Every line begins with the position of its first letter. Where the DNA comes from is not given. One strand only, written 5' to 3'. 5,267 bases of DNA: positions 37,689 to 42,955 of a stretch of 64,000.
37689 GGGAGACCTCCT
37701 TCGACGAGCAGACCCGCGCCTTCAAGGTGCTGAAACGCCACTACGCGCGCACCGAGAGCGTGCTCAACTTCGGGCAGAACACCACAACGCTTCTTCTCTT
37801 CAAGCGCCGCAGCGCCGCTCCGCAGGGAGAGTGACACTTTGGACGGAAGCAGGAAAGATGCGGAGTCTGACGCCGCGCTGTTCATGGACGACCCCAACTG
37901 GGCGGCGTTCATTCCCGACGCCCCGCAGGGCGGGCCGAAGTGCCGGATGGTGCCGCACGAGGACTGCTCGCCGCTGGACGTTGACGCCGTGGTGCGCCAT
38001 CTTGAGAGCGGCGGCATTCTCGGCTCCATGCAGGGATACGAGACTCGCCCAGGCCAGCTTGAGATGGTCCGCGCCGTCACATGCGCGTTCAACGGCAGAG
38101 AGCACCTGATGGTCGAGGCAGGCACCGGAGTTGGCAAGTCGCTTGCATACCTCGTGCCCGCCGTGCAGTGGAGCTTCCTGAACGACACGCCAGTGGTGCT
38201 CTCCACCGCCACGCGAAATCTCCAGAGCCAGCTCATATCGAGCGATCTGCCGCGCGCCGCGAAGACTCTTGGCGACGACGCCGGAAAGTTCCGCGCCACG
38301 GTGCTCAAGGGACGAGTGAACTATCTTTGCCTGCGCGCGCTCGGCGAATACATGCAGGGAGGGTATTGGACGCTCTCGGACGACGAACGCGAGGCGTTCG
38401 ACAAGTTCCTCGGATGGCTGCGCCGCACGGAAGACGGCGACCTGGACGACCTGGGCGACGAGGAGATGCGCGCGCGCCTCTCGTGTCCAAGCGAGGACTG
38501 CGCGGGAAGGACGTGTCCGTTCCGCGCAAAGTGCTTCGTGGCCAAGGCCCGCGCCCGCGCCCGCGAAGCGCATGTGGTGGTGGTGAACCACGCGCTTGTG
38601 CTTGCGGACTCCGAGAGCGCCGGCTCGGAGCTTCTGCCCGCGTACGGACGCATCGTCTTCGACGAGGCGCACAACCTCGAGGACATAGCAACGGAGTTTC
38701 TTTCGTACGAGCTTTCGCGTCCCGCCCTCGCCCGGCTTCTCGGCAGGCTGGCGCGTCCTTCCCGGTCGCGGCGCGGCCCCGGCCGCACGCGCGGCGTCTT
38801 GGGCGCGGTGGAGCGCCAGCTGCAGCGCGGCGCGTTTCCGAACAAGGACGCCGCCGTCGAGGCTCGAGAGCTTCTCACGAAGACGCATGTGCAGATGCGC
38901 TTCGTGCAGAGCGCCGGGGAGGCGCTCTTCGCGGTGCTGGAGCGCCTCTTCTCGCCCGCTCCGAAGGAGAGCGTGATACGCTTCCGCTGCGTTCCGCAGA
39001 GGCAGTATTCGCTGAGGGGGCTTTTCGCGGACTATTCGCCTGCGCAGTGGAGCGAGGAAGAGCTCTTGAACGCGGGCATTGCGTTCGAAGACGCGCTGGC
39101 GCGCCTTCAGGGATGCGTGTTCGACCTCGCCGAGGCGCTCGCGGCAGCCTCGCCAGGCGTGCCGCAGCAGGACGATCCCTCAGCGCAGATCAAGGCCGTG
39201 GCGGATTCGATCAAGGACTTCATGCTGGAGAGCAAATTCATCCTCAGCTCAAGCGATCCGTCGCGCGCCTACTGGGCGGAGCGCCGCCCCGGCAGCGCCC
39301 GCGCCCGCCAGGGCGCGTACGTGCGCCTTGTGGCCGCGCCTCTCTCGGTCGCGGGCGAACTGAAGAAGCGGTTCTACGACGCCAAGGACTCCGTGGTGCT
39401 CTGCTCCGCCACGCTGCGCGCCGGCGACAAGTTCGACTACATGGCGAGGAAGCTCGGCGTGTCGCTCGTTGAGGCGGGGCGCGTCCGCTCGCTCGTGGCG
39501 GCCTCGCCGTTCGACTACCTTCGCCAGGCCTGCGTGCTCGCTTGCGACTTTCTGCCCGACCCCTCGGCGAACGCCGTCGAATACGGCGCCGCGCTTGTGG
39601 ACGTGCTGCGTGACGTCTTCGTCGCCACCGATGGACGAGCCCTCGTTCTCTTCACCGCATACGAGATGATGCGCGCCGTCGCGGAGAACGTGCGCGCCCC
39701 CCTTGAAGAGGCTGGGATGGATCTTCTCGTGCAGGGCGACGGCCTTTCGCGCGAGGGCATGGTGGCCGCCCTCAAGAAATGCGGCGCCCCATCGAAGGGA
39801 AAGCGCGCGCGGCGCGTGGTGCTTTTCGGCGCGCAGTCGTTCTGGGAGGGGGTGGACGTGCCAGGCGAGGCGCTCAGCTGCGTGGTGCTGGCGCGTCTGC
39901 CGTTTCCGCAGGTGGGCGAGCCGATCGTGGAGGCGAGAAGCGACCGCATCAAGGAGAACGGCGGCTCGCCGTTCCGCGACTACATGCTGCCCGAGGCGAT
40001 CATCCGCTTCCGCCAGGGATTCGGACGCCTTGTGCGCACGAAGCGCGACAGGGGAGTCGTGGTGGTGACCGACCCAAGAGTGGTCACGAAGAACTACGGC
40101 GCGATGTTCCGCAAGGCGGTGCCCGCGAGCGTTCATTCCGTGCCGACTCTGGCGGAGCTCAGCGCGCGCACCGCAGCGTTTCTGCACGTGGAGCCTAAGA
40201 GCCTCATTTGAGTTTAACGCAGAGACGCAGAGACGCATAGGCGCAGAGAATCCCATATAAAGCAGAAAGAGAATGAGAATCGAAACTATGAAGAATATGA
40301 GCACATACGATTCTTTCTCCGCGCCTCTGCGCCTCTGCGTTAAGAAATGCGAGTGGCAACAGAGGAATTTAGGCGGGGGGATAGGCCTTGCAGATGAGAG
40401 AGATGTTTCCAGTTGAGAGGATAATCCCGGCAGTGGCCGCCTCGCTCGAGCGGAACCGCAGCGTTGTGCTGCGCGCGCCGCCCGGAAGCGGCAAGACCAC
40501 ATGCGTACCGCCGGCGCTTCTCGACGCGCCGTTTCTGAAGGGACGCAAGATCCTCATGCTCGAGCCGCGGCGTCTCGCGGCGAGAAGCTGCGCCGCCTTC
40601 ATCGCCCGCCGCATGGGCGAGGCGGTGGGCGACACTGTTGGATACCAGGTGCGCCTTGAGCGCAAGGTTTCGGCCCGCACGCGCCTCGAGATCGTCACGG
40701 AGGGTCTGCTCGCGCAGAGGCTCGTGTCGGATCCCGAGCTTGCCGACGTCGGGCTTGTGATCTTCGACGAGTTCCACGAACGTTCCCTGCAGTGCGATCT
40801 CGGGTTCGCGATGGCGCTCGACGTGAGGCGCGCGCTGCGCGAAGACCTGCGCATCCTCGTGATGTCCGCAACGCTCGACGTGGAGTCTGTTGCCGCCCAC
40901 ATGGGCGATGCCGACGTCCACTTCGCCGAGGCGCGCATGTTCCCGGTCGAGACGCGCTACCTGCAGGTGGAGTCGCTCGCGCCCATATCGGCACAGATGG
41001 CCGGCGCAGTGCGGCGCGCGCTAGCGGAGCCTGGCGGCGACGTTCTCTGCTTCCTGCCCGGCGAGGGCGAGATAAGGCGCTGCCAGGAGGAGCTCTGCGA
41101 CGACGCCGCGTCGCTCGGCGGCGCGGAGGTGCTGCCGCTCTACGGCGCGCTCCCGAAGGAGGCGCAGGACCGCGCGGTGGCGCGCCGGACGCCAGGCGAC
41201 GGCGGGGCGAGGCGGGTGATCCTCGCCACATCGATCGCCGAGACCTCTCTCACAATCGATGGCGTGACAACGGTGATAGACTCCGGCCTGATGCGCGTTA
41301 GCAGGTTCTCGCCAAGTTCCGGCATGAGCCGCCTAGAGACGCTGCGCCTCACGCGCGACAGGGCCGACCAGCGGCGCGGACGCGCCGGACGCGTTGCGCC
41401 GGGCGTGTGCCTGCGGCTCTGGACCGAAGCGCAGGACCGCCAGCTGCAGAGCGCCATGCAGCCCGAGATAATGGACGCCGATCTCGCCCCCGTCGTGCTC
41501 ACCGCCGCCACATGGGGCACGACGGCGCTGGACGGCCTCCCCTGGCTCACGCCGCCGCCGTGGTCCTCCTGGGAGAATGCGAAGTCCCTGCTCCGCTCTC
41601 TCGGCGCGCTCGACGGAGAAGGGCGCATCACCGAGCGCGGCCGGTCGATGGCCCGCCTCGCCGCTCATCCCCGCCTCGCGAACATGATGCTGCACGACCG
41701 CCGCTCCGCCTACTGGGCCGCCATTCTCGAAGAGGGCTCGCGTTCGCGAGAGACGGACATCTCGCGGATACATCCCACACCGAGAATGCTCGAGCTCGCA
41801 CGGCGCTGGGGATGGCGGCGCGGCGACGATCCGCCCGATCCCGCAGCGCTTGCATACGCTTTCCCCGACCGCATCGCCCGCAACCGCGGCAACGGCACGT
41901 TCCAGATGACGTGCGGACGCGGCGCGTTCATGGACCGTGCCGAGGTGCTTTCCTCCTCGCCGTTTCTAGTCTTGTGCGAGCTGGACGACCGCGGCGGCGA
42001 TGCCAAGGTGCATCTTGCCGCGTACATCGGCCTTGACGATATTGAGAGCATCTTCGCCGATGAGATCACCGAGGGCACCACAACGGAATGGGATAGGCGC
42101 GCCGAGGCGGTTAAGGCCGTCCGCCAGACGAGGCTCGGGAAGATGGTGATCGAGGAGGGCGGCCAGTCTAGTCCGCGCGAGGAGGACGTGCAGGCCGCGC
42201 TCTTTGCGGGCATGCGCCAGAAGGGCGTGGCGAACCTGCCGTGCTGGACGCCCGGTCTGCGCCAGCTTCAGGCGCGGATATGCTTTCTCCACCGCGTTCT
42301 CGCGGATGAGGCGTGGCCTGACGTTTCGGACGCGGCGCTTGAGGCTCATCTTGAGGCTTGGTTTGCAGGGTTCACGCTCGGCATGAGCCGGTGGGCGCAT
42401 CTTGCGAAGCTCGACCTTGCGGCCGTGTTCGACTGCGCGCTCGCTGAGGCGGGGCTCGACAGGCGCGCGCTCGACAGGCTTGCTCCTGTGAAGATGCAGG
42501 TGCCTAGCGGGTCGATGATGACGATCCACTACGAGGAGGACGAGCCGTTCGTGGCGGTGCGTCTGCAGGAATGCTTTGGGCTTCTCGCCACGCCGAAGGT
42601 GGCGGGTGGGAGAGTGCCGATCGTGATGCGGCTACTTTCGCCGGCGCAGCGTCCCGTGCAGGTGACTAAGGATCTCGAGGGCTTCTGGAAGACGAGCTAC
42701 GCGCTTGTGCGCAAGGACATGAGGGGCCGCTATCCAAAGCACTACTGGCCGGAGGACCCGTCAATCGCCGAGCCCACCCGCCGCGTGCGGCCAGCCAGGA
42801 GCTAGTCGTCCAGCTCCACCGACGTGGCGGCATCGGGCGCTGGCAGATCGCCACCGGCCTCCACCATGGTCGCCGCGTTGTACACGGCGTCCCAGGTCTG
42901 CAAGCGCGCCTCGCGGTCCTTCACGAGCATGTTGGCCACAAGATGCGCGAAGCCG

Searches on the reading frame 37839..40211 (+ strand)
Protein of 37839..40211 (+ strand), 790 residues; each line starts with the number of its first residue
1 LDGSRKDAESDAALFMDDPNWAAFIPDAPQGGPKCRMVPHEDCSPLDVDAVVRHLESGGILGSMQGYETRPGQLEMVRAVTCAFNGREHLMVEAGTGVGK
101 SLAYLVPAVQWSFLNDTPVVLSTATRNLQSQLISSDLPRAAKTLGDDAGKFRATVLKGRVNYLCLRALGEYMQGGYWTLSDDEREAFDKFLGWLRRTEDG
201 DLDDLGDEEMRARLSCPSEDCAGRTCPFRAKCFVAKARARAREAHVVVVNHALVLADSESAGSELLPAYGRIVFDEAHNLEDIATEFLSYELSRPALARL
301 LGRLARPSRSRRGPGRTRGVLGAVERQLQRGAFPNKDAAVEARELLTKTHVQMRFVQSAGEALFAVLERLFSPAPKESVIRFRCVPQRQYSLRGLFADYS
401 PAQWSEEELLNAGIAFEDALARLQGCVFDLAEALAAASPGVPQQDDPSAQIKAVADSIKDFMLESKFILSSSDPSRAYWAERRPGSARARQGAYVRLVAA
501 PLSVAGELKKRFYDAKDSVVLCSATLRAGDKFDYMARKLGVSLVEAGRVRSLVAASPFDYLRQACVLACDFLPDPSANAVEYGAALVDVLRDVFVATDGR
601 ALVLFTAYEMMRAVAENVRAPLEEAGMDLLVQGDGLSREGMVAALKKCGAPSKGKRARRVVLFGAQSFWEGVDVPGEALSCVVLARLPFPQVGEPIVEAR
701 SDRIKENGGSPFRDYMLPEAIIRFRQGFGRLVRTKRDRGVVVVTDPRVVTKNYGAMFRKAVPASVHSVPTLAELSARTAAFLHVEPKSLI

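Call 12: search_protein_families(library=pfam, proteins=[window:37839-40211:+])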
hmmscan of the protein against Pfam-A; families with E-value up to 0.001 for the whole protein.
window:37839-40211:+ (790 aa): 3 families
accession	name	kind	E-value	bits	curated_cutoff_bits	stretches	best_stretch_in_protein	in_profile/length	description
PF13307.12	Helicase_C_2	-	1.4e-42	146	25.3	1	592-763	3-169/170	Helicase C-terminal domain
PF00270.35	DEAD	-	8.3e-09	35.8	26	1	73-133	4-62/167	DEAD/DEAH box helicase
PF06733.21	DEAD_2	-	1.4e-05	25.3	21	1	235-295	109-170/172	DEAD_2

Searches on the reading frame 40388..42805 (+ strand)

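Call 12: search_protein_families(library=pfam, proteins=[window:40388-42805:+])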
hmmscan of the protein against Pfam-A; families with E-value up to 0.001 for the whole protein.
window:40388-42805:+ (805 aa): 5 families
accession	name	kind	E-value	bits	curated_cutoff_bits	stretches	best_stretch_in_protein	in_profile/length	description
PF08482.15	HrpB_C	-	1.1e-46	158.9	25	1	658-791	1-133/133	ATP-dependent helicase C-terminal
PF00270.35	DEAD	-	4.1e-13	49.8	26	1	18-167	9-163/167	DEAD/DEAH box helicase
PF00271.37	Helicase_C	-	5.5e-11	43.1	23.5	1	212-336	10-109/110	Helicase conserved C-terminal domain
PF24473.1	CON_HrpB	-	2.6e-06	27.6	27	1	560-590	2-32/35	ATP-dependent RNA helicase HrpB, connector region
PF04408.29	HA2_N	-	1.2e-05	25.6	21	1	401-424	4-27/29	Helicase associated domain (HA2), winged-helix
